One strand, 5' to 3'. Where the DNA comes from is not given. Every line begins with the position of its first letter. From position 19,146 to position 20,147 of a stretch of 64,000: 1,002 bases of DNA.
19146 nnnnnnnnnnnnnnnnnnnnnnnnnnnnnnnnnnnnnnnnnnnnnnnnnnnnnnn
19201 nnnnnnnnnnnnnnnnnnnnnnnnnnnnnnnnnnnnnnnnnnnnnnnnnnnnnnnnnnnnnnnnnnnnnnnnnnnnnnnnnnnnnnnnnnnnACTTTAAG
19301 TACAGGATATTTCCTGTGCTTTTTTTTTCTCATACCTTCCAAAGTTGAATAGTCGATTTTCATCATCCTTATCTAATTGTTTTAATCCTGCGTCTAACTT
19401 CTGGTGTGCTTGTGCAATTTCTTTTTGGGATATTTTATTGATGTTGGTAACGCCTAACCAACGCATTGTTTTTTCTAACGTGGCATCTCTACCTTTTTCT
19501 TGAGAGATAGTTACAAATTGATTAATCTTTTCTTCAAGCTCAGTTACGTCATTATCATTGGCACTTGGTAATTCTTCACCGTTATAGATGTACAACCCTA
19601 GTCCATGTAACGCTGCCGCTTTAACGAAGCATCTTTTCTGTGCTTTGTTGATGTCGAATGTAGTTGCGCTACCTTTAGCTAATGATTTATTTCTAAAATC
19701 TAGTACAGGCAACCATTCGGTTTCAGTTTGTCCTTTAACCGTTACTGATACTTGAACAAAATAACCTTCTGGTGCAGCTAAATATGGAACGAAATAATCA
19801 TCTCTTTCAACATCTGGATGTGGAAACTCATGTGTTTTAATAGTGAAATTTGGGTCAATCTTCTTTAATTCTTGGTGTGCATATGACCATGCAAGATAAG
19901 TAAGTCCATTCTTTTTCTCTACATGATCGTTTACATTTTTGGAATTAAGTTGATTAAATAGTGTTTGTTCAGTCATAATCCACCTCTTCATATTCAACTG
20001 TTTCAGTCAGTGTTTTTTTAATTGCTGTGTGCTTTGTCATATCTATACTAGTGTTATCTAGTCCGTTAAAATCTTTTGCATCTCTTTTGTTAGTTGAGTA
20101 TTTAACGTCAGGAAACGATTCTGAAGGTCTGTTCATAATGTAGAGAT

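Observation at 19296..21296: Reversed four-gene cassette (ParB-like protein plus Rad52/Sak-like annealase) between the tail-fibre and replication modules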

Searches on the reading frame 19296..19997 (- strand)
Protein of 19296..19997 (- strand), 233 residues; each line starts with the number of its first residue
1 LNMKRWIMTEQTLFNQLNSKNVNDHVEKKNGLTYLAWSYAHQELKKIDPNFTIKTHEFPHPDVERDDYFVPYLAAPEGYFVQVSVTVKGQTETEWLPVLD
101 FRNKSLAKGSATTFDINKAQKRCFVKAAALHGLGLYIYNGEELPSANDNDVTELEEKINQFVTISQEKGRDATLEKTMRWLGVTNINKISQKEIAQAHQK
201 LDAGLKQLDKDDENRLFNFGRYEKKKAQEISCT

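Call 3: search_protein_families(library=pfam, proteins=[window:19296-19997:-], max_evalue=1)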
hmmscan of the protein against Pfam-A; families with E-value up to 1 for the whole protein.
window:19296-19997:- (233 aa): 3 families
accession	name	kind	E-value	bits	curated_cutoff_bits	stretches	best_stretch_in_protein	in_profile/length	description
PF06378.16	SSAP_Sak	-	1.6e-38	132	22.3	1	13-149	2-134/152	Sak Single Strand Annealing Protein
PF08915.16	tRNA-Thr_ED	-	0.18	12.3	30.2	1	19-91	59-129/137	Archaea-specific editing domain of threonyl-tRNA synthetase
PF00815.25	Histidinol_dh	-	0.38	10.1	27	0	147-225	4-86/411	Histidinol dehydrogenase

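Call 4: search_protein_families(library=phrogs, proteins=[window:19296-19997:-], max_evalue=0.01)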
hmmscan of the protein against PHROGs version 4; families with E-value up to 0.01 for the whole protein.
window:19296-19997:- (233 aa): 3 families
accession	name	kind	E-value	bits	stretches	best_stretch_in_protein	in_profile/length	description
phrog_659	-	DNA, RNA and nucleotide metabolism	4.3e-82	275.7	1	8-201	1-204/205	Sak-like ssDNA annealing protein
phrog_8492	-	DNA, RNA and nucleotide metabolism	1e-50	173.8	1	8-177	17-190/269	Sak-like ssDNA annealing protein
phrog_21418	-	unknown function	8.6e-06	26.6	1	31-212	24-203/224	-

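Call 34: find_homologous_proteins(query=window:19296-19976:-, max_evalue=1e-20)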
Query window:19296-19976:- (226 aa): 1109 proteins with E <= 1e-20 among 1443 candidates; the best 120 are listed.
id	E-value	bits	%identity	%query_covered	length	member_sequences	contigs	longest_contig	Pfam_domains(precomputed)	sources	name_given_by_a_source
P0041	4.2e-135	466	100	92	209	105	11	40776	PF06378.17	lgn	-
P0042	2.6e-125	434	91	92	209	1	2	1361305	PF06378.17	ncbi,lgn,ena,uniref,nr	ncbi:DUF1071 domain-containing protein [Staphylococcus saprophyticus]|uniref:Sak single strand annea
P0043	3.7e-122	424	88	92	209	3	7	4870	PF06378.17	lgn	-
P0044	1.0e-121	422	88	92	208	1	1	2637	PF06378.17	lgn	-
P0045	1.5e-121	422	89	89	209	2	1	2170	PF06378.17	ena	-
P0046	7.7e-121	419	89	89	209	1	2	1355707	PF06378.17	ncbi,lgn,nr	ncbi:DUF1071 domain-containing protein [Staphylococcus saprophyticus]|nr:DUF1071 domain-containing p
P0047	1.0e-120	419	88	91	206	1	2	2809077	PF06378.17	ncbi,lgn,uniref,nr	ncbi:Phage protein [Staphylococcus equorum subsp. equorum]|uniref:Sak single strand annealing protei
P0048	1.1e-120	419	89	89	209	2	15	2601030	PF06378.17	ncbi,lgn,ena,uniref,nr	ncbi:DUF1071 domain-containing protein [Staphylococcus saprophyticus]|uniref:Sak single strand annea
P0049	1.4e-120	419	88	91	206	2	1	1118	PF06378.17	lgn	-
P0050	1.5e-120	418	88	89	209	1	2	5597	PF06378.17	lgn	-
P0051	1.7e-120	418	88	92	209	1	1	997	PF06378.17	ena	-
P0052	1.7e-120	418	87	92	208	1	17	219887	PF06378.17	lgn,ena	-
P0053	1.9e-120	418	87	92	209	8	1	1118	PF06378.17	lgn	-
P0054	2.0e-120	418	88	89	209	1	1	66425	PF06378.17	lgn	-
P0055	2.2e-120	418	87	92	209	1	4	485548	PF06378.17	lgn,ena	-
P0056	2.3e-120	418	87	92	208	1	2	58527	PF06378.17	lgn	-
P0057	2.9e-120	418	87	92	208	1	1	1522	PF06378.17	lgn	-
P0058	3.6e-120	417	87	92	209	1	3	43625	PF06378.17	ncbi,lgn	-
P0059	4.9e-120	417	88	92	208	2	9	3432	PF06378.17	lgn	-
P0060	5.5e-120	417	87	92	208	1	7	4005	PF06378.17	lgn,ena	-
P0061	5.7e-120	417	87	92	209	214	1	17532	PF06378.17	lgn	-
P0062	5.8e-120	417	87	92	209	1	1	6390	PF06378.17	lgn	-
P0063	6.0e-120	417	88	89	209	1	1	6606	PF06378.17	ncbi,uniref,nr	ncbi:hypothetical protein A4A29_12720 [Staphylococcus equorum]|uniref:Sak single strand annealing pr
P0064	6.5e-120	416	87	92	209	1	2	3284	PF06378.17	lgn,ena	-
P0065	6.8e-120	416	88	89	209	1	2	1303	PF06378.17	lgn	-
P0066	6.8e-120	416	87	92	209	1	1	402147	PF06378.17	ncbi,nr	ncbi:DUF1071 domain-containing protein [Staphylococcus epidermidis]|nr:DUF1071 domain-containing pro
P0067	7.5e-120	416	86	91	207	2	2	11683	PF06378.17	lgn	-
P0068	1.3e-119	415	87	91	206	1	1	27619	PF06378.17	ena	-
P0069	1.5e-119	415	87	92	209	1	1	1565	PF06378.17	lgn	-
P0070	1.9e-119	415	86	92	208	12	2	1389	PF06378.17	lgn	-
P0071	2.9e-119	414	87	92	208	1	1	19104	PF06378.17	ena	-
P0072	5.7e-119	413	86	92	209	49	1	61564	PF06378.17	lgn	-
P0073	4.0e-118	411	85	91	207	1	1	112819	PF06378.17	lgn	-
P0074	1.2e-117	409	89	88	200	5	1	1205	PF06378.17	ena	-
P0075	2.0e-117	408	84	91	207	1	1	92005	PF06378.17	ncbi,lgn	-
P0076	3.4e-117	408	84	91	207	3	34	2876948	PF06378.17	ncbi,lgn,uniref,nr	ncbi:TPA: DUF1071 domain-containing protein [Staphylococcus aureus]|uniref:Sak single strand anneali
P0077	1.8e-116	405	84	91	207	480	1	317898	PF06378.17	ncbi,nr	ncbi:TPA: DUF1071 domain-containing protein [Staphylococcus aureus]|nr:DUF1071 domain-containing pro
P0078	2.0e-116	405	84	91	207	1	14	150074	PF06378.17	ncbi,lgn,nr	ncbi:TPA: DUF1071 domain-containing protein [Staphylococcus aureus]|nr:DUF1071 domain-containing pro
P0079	2.3e-116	405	84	91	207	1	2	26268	PF06378.17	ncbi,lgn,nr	ncbi:TPA: DUF1071 domain-containing protein [Staphylococcus aureus]|nr:DUF1071 domain-containing pro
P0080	5.3e-116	404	84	91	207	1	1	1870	PF06378.17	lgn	-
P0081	1.3e-115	402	86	90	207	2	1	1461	PF06378.17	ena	-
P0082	2.0e-113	395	82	91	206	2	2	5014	PF06378.17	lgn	-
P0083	1.7e-110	386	86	85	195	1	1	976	PF06378.17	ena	-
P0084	2.0e-110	385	89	83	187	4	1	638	PF06378.17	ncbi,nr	ncbi:DUF1071 domain-containing protein, partial [Staphylococcus saprophyticus]|nr:DUF1071 domain-con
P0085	4.9e-109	381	79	91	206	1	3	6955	PF06378.17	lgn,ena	-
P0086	7.0e-109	380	78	89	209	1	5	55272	PF06378.17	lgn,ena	-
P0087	1.1e-108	380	78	91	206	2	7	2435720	PF06378.17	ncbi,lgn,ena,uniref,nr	ncbi:DUF1071 domain-containing protein [Staphylococcus pettenkoferi]|uniref:Sak single strand anneal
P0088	2.3e-108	379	78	92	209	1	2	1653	PF06378.17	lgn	-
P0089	2.4e-108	379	78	89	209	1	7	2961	PF06378.17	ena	-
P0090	1.0e-103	364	75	92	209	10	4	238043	PF06378.17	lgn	-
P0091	2.9e-102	359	76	89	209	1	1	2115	PF06378.17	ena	-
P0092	1.3e-101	357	76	91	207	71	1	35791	PF06378.17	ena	-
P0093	1.7e-101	356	76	90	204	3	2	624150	PF06378.17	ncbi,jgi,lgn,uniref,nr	ncbi:DUF1071 domain-containing protein [Staphylococcus succinus]|uniref:Sak single strand annealing 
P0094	4.8e-101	355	75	92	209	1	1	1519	PF06378.17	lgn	-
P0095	9.4e-101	354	74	91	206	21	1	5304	PF06378.17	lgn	-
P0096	1.4e-100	353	73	91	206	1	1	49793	PF06378.17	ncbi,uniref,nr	ncbi:DUF1071 domain-containing protein [Staphylococcus gallinarum]|uniref:Sak single strand annealin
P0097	1.9e-100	353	74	91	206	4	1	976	PF06378.17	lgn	-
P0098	2.2e-100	353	84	79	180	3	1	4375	PF06378.17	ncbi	ncbi:hypothetical protein W201_02669, partial [Staphylococcus aureus DAR5877]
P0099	2.7e-100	352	78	92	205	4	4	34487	PF06378.17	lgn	-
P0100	5.9e-97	341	73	91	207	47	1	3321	PF06378.17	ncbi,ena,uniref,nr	ncbi:Sak single strand annealing protein [Staphylococcus pseudoxylosus]|uniref:SSAP RNA binding doma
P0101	4.4e-95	335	72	91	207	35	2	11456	PF06378.17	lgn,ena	-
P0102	1.1e-94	334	86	75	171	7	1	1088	PF06378.17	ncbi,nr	ncbi:MAG: DUF1071 domain-containing protein, partial [Kluyvera cryocrescens]|nr:DUF1071 domain-conta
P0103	1.6e-94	333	91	71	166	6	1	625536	PF06378.17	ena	-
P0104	4.3e-89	316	71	89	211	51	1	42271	PF06378.17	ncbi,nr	ncbi:hypothetical protein [Staphylococcus phage vB_SarS_BM31]|nr:hypothetical protein [Staphylococcu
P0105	3.3e-87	310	68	89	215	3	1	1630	PF06378.17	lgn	-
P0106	3.4e-87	309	66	92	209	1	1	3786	PF06378.17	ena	-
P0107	1.7e-86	307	70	88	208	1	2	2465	PF06378.17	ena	-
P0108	2.3e-86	307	70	88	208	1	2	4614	PF06378.17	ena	-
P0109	2.5e-86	307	69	88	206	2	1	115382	PF06378.17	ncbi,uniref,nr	ncbi:DUF1071 domain-containing protein [Staphylococcus sp. GDX8P106P-2]|uniref:Sak single strand ann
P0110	4.0e-86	306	68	89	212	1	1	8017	PF06378.17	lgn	-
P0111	4.2e-86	306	69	88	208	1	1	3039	PF06378.17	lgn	-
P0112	4.2e-86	306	68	89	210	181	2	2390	PF06378.17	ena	-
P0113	6.3e-86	305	69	89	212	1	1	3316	PF06378.17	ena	-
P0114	8.7e-86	305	69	88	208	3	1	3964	PF06378.17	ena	-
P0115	1.5e-85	304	68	88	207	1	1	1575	PF06378.17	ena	-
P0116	2.9e-85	303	69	88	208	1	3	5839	PF06378.17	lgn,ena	-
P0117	3.4e-85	303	69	88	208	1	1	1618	PF06378.17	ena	-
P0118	3.8e-85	303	69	88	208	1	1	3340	PF06378.17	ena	-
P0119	4.6e-85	303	69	88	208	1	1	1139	PF06378.17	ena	-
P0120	1.0e-84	301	69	88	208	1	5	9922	PF06378.17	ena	-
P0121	1.4e-84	301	67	88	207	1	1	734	PF06378.17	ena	-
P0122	1.4e-84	301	67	89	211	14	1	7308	PF06378.17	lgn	-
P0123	2.3e-84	300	69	88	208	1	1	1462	PF06378.17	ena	-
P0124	3.8e-84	300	69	88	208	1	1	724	PF06378.17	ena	-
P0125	4.3e-84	299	69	88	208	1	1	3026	PF06378.17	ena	-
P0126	5.1e-84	299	68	88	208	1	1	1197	PF06378.17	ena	-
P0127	1.4e-83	298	66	89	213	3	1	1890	PF06378.17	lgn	-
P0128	2.0e-83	297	67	89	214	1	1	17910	PF06378.17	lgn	-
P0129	3.2e-83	297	67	89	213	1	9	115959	PF06378.17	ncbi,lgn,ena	ncbi:DUF1071 domain-containing protein [Staphylococcus epidermidis]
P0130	4.2e-83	296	66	89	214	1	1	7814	PF06378.17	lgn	-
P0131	4.9e-83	296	66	89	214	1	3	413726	PF06378.17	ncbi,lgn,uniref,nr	ncbi:Sak single strand annealing protein [Staphylococcus epidermidis]|uniref:Sak single strand annea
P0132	5.2e-83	296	66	89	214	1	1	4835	PF06378.17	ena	-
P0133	5.2e-83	296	66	89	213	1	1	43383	PF06378.17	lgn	-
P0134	6.5e-83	295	66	89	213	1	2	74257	PF06378.17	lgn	-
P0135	7.1e-83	295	66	89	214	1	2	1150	PF06378.17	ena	-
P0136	9.8e-83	295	66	89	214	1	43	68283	PF06378.17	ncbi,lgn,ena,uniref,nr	ncbi:hypothetical protein HMPREF2549_10685 [Staphylococcus sp. HMSC074D07]|uniref:Sak single strand 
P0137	9.8e-83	295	66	89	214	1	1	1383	PF06378.17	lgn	-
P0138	1.0e-82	295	66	89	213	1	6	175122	PF06378.17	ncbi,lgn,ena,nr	ncbi:DUF1071 domain-containing protein [Staphylococcus epidermidis]|nr:DUF1071 domain-containing pro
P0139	1.3e-82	295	66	89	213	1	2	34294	PF06378.17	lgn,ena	-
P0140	1.4e-82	294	66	89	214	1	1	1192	PF06378.17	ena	-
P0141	1.5e-82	294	66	89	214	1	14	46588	PF06378.17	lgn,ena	-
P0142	1.6e-82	294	66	89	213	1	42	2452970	PF06378.17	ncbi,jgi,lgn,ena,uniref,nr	ncbi:DUF1071 domain-containing protein [Staphylococcus epidermidis]|jgi:putative topoisomerase|unire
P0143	1.6e-82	294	66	89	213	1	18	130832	PF06378.17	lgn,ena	-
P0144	2.0e-82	294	67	89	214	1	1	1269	PF06378.17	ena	-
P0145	2.1e-82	294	66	89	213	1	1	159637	PF06378.17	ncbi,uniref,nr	ncbi:DUF1071 domain-containing protein [Staphylococcus epidermidis]|uniref:Sak single strand anneali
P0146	2.1e-82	294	67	89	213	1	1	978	PF06378.17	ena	-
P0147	2.2e-82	294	66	89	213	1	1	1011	PF06378.17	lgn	-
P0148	2.5e-82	294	67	88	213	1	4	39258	PF06378.17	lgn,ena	-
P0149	2.6e-82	294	66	89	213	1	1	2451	PF06378.17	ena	-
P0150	2.7e-82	293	66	89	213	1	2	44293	PF06378.17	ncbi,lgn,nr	ncbi:DUF1071 domain-containing protein [Staphylococcus epidermidis]|nr:DUF1071 domain-containing pro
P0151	2.9e-82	293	65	89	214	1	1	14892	PF06378.17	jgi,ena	-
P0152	3.5e-82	293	66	89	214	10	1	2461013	PF06378.17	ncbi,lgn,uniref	ncbi:DUF1071 domain-containing protein [Staphylococcus epidermidis]|uniref:Sak single strand anneali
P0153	3.8e-82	293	66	88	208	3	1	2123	PF06378.17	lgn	-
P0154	3.8e-82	293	66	89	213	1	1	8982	PF06378.17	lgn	-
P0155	3.8e-82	293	66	88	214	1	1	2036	PF06378.17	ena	-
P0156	4.1e-82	293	66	89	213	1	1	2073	PF06378.17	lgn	-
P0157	4.2e-82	293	66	89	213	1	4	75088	PF06378.17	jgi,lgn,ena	jgi:hypothetical protein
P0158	4.3e-82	293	65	92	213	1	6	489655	PF06378.17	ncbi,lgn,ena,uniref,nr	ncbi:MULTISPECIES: DUF1071 domain-containing protein [Staphylococcus]|uniref:Sak single strand annea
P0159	4.6e-82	293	66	89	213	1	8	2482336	PF06378.17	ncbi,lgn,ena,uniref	ncbi:DUF1071 domain-containing protein [Staphylococcus capitis]|uniref:Sak single strand annealing p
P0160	4.8e-82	293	66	89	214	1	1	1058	PF06378.17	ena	-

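Call 35: find_encoding_contigs(protein=P0041, flank=8000, max_places=8)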
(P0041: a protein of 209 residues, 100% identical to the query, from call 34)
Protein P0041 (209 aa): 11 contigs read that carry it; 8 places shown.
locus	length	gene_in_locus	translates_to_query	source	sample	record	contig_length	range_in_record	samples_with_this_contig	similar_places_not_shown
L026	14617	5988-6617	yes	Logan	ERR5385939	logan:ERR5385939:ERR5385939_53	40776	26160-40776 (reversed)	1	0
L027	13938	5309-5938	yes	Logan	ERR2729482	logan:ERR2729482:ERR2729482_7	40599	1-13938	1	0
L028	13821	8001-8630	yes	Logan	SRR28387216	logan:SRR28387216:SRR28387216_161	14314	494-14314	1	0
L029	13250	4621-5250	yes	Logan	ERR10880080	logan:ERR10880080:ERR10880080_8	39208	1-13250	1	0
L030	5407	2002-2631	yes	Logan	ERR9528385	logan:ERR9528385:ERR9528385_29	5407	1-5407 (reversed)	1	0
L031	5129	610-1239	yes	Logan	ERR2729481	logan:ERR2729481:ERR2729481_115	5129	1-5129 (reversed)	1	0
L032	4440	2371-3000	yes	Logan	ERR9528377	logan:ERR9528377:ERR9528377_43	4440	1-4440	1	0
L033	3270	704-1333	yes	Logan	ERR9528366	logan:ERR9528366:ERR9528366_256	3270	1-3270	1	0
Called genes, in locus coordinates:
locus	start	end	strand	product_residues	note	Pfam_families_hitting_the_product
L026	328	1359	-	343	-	PF14659:Phage_int_SAM_3 (weak), PF00589:Phage_integrase, PF22823:MrpR_C_cat (weak)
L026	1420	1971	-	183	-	-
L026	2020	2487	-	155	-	PF06114:Peptidase_M78 (weak)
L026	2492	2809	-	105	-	PF13560:HTH_31 (weak), PF01381:HTH_3, PF13443:HTH_26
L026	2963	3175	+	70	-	PF12844:HTH_19, PF13560:HTH_31 (weak), PF01381:HTH_3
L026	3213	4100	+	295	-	PF02195:ParB_N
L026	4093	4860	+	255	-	PF02195:ParB_N (faint), PF20188:DUF6551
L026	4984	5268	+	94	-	PF05595:DUF771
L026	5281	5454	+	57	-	-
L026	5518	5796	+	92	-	-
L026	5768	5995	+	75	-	PF10656:DUF2483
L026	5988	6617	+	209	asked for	PF06378:SSAP_Sak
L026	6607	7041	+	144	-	PF00436:SSB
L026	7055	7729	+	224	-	PF16784:HNHc_6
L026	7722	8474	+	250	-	PF07261:DnaB_2 (weak)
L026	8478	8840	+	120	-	-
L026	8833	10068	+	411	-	PF13481:AAA_25 (weak), PF03796:DnaB_C, PF06745:ATPase (weak)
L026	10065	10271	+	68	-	-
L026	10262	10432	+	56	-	PF11673:DUF3269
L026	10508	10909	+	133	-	PF06356:DUF1064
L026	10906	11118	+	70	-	-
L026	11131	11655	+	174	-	-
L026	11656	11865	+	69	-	-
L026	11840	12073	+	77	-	-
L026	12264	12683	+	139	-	-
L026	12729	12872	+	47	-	-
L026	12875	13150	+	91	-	-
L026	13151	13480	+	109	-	-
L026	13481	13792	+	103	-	PF03819:MazG (weak)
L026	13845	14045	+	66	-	-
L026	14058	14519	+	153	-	-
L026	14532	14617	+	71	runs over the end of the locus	PF07129:DUF1381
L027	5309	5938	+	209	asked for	PF06378:SSAP_Sak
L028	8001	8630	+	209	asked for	PF06378:SSAP_Sak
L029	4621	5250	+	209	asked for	PF06378:SSAP_Sak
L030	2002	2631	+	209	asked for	PF06378:SSAP_Sak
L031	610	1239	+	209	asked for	PF06378:SSAP_Sak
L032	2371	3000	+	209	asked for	PF06378:SSAP_Sak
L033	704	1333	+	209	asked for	PF06378:SSAP_Sak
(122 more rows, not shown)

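Call 61: search_solved_structures(query=window:19296-19976:-, max_evalue=1)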
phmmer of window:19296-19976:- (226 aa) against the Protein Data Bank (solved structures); distinct sequences matched with E-value up to 1: 3.
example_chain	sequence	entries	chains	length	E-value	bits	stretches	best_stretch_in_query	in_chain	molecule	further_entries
8qe9_1A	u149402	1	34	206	2.7e-121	406.1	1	2-205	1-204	DUF1071 domain-containing protein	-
8pq8_A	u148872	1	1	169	6.7e-85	287.2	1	1-141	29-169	Topoisomerase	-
6wvj_F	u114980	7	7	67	0.65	12.7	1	141-206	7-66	DNA-directed RNA polymerase subunit omega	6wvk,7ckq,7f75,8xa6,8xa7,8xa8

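Call 62: search_protein_families(library=padloc, proteins=[window:19296-19976:-], max_evalue=0.1)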
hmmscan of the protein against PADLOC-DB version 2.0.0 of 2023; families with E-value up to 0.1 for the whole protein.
window:19296-19976:- (226 aa): 0 families

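Call 63: search_protein_families(library=ncbifam, proteins=[window:19296-19976:-], max_evalue=0.1)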
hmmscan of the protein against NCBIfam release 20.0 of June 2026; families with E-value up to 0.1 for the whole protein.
window:19296-19976:- (226 aa): 0 families

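Call 75: find_encoding_contigs(protein=window:19296-19976:-, flank=5000, max_places=6)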
Protein window:19296-19976:- (226 aa): no gene with exactly this product is on record in the collection.

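Call 78: search_dna_similar(query=window:19296-19976:-, collection=phages, mode=protein, max_rows=60, rows=spread, max_evalue=1e-10)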
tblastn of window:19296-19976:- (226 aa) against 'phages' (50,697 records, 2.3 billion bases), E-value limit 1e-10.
Records with a match: 521; places in all: 521; records where one place covers at least 80% of the query: 131.
Best place of each record, by identity: 80-90% 77; 60-80% 8; <60% 436.
By first word of the organism name: Lactococcus 387; Staphylococcus 85; Vibrio 14; Lactobacillus 8; Bacillus 4; Weissella 4; Skunavirus 3; Caudoviricetes 3; Bacteriophage 3; Enterococcus 2; and 5 more.
By host as written in the record: Lactococcus lactis 232; - 49; Lactococcus lactis subsp. cremoris CA-49 42; Staphylococcus aureus 25; Staphylococcus sp. 13; Lactococcus lactis subsp. lactis bv. diacetylactis 13; Lactococcus lactis IL1403 12; Vibrio breoganii 11; and 64 more.
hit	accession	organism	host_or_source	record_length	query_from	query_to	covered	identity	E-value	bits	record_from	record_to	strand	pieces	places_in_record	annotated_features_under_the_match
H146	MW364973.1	Staphylococcus phage vB_SepS_456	Staphylococcus epidermidis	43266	1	212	94%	86.3%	4e-124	392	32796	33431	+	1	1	SAK3-like single-strand annealing protein | single-stranded DNA-binding protein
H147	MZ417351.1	Staphylococcus phage PG-2021_90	Staphylococcus epidermidis NCC 100655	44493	1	212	94%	86.3%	1e-123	391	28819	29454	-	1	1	record has no annotation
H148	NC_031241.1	Staphylococcus phage CNPx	Staphylococcus epidermidis LM1680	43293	1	212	94%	86.3%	3e-123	389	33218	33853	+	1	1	Sak-like ssDNA annealing protein | single-stranded DNA-binding protein | DUF2483 family protein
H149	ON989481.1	Staphylococcus phage phiSa2wa-st5.2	Staphylococcus aureus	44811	1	206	91%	84.5%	3e-120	381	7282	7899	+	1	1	DUF1071 superfamily domain-containing protein | DUF2483 superfamily domain-containing protein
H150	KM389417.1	Staphylococcus phage Phi06_3106 B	-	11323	1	206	91%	84.5%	5e-120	380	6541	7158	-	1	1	record has no annotation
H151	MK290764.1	Staphylococcus phage B122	Staphylococcus aureus CCM7722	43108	1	206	91%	84.5%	5e-120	380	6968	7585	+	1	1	DUF1071 domain-containing protein | DUF2483 domain-containing protein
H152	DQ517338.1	Staphylococcus phage 80alpha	Staphylococcus aureus RN10359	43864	1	206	91%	84.5%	5e-120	380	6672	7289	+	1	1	e12 | hypothetical protein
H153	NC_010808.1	Staphylococcus phage phiMR25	Staphylococcus aureus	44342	1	206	91%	84.5%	5e-120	380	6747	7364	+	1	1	orf15: Sak-like ssDNA annealing protein | orf14: hypothetical protein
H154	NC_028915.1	Staphylococcus phage B236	Staphylococcus aureus NRL 08/236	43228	1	206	91%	84.0%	2e-119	379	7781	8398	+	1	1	Sak-like ssDNA annealing protein | DUF2483 family protein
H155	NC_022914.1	Staphylococcus phage phiRS7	Staphylococcus saprophyticus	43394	1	206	91%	72.3%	8e-98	317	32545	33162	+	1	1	Sak-like ssDNA annealing protein | hypothetical protein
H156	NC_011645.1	Bacillus phage TP21-L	-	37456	7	153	65%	55.1%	2e-42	158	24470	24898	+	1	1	Sak-like ssDNA annealing protein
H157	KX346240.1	Lactococcus phage 2R06A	Lactococcus lactis subsp. lactis bv. ...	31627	5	185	80%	37.5%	5e-24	105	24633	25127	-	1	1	SAK protein | HNH endonuclease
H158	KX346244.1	Lactococcus phage 6W18L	Lactococcus lactis subsp. lactis bv. ...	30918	5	185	80%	37.0%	1e-23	104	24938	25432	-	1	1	SAK protein | HNH endonuclease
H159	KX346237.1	Lactococcus phage 2R15M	Lactococcus lactis subsp. lactis bv. ...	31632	5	185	80%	37.0%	1e-23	103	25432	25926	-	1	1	SAK protein | HNH endonuclease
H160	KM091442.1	Lactococcus phage phi15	Lactococcus sp. 936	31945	20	185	73%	39.1%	3e-20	94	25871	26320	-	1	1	hypothetical protein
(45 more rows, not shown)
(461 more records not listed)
